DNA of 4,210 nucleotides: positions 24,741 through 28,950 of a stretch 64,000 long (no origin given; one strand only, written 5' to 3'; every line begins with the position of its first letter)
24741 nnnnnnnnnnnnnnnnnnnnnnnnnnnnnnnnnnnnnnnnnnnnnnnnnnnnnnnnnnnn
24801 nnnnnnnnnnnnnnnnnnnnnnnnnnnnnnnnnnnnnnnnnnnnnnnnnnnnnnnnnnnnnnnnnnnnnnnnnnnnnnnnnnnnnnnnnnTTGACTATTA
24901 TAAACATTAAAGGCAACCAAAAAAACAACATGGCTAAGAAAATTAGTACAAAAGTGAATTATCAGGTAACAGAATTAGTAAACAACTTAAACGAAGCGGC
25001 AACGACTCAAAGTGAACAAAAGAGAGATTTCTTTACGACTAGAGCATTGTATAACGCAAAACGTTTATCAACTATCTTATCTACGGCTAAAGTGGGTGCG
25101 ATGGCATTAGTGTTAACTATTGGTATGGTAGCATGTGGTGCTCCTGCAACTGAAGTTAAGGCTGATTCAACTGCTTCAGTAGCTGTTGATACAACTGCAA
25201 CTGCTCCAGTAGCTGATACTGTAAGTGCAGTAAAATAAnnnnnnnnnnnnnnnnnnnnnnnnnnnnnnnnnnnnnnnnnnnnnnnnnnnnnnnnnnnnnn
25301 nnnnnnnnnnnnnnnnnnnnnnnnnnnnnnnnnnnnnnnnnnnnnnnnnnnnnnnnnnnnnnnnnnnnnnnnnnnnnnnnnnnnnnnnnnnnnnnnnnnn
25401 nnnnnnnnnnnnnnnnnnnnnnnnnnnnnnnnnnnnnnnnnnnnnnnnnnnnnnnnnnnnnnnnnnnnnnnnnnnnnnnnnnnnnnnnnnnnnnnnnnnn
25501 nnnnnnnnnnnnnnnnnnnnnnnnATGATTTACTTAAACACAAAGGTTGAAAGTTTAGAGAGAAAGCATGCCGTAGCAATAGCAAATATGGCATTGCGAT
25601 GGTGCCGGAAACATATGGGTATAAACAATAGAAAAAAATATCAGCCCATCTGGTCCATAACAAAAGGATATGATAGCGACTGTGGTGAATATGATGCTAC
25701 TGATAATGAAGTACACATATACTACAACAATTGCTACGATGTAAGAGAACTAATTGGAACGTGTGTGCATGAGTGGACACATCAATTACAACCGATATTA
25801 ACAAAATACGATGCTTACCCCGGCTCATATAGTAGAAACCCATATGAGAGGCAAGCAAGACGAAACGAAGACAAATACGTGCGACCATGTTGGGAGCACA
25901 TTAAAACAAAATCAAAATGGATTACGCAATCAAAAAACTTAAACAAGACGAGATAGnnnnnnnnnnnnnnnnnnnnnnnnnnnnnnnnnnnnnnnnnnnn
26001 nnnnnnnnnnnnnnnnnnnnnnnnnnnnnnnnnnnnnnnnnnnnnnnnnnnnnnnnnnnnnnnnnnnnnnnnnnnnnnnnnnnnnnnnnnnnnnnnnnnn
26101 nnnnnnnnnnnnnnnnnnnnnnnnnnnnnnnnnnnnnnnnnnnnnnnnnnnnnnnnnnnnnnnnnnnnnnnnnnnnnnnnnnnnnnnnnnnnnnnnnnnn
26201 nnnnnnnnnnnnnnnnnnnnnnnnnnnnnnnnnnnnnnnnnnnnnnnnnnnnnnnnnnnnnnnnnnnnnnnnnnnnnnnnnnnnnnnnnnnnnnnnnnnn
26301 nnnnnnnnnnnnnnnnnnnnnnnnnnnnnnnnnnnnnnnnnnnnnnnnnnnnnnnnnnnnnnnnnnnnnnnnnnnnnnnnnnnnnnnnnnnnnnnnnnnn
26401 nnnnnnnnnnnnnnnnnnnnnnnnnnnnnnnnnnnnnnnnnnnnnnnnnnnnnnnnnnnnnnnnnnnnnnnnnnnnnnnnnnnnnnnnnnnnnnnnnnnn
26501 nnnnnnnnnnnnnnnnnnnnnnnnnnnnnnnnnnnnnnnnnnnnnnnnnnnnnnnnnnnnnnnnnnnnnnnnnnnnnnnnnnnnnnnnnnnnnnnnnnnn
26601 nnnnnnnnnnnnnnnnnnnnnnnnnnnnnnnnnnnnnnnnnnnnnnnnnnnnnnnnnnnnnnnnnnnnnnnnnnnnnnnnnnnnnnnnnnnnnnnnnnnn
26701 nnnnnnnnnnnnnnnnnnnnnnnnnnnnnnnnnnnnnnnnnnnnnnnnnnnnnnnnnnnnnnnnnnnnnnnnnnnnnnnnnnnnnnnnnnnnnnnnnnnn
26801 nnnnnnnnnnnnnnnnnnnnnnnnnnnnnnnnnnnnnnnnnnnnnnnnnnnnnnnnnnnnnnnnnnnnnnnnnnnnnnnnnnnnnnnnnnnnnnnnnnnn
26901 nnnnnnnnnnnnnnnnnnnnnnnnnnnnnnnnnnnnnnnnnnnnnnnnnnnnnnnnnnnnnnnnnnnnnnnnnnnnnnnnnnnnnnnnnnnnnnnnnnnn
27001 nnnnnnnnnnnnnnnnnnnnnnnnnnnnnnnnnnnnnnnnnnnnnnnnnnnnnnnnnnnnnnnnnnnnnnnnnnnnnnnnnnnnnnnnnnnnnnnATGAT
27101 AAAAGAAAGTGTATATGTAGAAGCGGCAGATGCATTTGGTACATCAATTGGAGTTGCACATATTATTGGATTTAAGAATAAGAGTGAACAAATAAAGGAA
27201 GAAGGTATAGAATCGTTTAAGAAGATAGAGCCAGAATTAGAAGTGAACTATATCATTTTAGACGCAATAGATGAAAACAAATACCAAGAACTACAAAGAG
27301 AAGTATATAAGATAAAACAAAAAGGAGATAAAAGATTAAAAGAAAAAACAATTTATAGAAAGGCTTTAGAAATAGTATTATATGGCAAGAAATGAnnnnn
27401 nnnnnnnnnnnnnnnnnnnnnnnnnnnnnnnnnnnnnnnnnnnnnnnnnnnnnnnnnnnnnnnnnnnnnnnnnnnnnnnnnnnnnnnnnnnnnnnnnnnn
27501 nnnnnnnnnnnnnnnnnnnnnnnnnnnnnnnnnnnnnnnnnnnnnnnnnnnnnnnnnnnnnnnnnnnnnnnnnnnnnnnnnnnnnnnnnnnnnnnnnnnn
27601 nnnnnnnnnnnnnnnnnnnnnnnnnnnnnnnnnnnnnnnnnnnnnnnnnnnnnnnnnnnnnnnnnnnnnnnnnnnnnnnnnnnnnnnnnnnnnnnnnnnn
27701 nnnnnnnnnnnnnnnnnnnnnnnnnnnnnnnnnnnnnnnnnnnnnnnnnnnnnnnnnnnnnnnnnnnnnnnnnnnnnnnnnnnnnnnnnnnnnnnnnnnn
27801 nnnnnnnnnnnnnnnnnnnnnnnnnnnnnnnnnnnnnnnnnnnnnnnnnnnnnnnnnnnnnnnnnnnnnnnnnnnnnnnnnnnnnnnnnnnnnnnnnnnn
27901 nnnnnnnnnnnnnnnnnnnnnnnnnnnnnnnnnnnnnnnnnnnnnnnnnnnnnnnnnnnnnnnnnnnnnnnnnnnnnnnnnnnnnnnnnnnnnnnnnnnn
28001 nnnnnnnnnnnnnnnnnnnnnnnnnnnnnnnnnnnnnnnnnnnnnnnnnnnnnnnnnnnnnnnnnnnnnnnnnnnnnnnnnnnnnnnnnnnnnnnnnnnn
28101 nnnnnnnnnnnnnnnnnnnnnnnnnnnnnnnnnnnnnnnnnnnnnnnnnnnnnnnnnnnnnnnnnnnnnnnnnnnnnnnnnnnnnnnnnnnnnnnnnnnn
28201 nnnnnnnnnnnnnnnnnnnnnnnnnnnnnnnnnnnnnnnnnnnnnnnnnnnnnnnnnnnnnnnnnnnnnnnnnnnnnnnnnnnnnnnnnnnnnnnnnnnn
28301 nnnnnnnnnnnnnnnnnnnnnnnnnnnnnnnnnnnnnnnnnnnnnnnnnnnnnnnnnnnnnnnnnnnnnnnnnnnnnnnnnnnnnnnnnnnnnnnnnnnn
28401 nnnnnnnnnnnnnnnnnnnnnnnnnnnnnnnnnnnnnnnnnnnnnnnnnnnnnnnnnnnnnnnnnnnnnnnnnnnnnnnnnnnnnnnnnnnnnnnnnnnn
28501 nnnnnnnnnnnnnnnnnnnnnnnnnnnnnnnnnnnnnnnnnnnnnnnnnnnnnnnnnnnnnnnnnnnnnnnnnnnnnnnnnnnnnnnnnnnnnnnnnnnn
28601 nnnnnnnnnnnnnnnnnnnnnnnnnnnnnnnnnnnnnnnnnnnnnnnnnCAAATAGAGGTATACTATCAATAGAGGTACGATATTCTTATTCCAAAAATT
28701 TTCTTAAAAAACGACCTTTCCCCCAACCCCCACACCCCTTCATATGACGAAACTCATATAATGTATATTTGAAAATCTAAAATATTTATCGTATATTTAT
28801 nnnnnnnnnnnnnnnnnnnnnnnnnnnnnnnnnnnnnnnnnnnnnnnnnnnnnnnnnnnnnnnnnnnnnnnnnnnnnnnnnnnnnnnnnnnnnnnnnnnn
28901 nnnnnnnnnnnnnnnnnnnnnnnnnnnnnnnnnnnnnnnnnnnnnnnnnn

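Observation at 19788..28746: A pair of near-identical G-tract elements in inverted orientation about 8.9 kb apart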

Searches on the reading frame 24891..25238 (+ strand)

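Call 44: search_protein_families(library=pfam, proteins=[window:24891-25238:+], max_evalue=0.1)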
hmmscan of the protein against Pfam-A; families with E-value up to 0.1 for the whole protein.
window:24891-25238:+ (115 aa): 2 families
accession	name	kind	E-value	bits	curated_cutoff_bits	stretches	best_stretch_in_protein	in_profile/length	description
PF13886.12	TM7S3_TM198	-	0.04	14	29.2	1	57-87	128-158/199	TM7S3/TM198-like domain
PF17160.9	DUF5124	-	0.063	14.5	27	1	59-103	40-85/100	Domain of unknown function (DUF5124)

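Call 45: search_protein_families(library=phrogs, proteins=[window:24891-25238:+], max_evalue=0.01)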
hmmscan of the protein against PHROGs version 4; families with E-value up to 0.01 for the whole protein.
window:24891-25238:+ (115 aa): 0 families

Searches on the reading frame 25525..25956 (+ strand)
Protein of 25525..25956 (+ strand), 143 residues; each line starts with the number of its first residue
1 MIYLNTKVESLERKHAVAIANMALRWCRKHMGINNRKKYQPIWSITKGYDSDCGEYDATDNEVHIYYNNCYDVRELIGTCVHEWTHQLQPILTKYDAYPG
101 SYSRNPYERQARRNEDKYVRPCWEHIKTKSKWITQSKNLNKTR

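Call 11: search_protein_families(library=pfam, proteins=[window:25525-25956:+], max_evalue=0.01)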
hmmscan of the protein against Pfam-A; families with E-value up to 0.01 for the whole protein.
window:25525-25956:+ (143 aa): 0 families

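Call 44: search_protein_families(library=pfam, proteins=[window:25525-25956:+], max_evalue=0.1)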
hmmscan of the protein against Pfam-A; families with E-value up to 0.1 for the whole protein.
window:25525-25956:+ (143 aa): 0 families

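Call 45: search_protein_families(library=phrogs, proteins=[window:25525-25956:+], max_evalue=0.01)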
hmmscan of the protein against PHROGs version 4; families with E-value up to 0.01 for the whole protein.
window:25525-25956:+ (143 aa): 1 family
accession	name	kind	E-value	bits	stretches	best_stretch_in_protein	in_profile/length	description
phrog_87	-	other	0.0026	18.5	1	53-114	64-122/227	metallo-protease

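Call 86: search_protein_families(library=ncbifam, proteins=[window:25525-25956:+], max_evalue=0.01)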
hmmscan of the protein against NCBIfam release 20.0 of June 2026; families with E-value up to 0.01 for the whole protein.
window:25525-25956:+ (143 aa): 0 families

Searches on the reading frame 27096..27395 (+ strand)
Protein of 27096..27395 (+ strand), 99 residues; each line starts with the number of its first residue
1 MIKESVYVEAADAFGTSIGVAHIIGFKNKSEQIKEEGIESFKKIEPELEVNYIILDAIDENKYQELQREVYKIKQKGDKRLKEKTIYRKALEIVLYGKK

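Call 44: search_protein_families(library=pfam, proteins=[window:27096-27395:+], max_evalue=0.1)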
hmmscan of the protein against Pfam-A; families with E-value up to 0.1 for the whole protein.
window:27096-27395:+ (99 aa): 1 family
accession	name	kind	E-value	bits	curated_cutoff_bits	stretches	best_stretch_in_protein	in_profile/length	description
PF21585.2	A-ATP_synth_H_N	-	0.0069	16.8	27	1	25-44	25-44/46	Archaeal A-ATP synthase, subunit H, N-terminal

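Call 45: search_protein_families(library=phrogs, proteins=[window:27096-27395:+], max_evalue=0.01)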
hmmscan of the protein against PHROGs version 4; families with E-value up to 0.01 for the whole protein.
window:27096-27395:+ (99 aa): 1 family
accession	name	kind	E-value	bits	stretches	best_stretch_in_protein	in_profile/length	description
phrog_28262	-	unknown function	0.0073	15.7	1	23-79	244-301/765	-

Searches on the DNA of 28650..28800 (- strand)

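Call 54: search_dna_similar(query=window:28650-28800:-, collection=phages, mode=distant, max_evalue=1, max_rows=15)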
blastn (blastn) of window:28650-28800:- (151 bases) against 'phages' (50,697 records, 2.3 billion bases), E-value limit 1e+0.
Records with a match: 2; places in all: 2; records where one place covers at least 80% of the query: 0.
Best place of each record, by identity: 80-90% 2.
By first word of the organism name: Pelagibacter 2.
By host as written in the record: Candidatus Pelagibacter ubique HTCC1062 2.
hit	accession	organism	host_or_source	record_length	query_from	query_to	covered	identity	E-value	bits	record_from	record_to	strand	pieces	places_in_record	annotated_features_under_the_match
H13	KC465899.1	Pelagibacter phage HTVC008M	Candidatus Pelagibacter ubique HTCC1062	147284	1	45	30%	82.6%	1e-2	45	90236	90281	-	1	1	cobalt chelatase subunit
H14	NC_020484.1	Pelagibacter phage HTVC008M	Candidatus Pelagibacter ubique HTCC1062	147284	1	45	30%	82.6%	1e-2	45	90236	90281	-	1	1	porphyrin biosynthesis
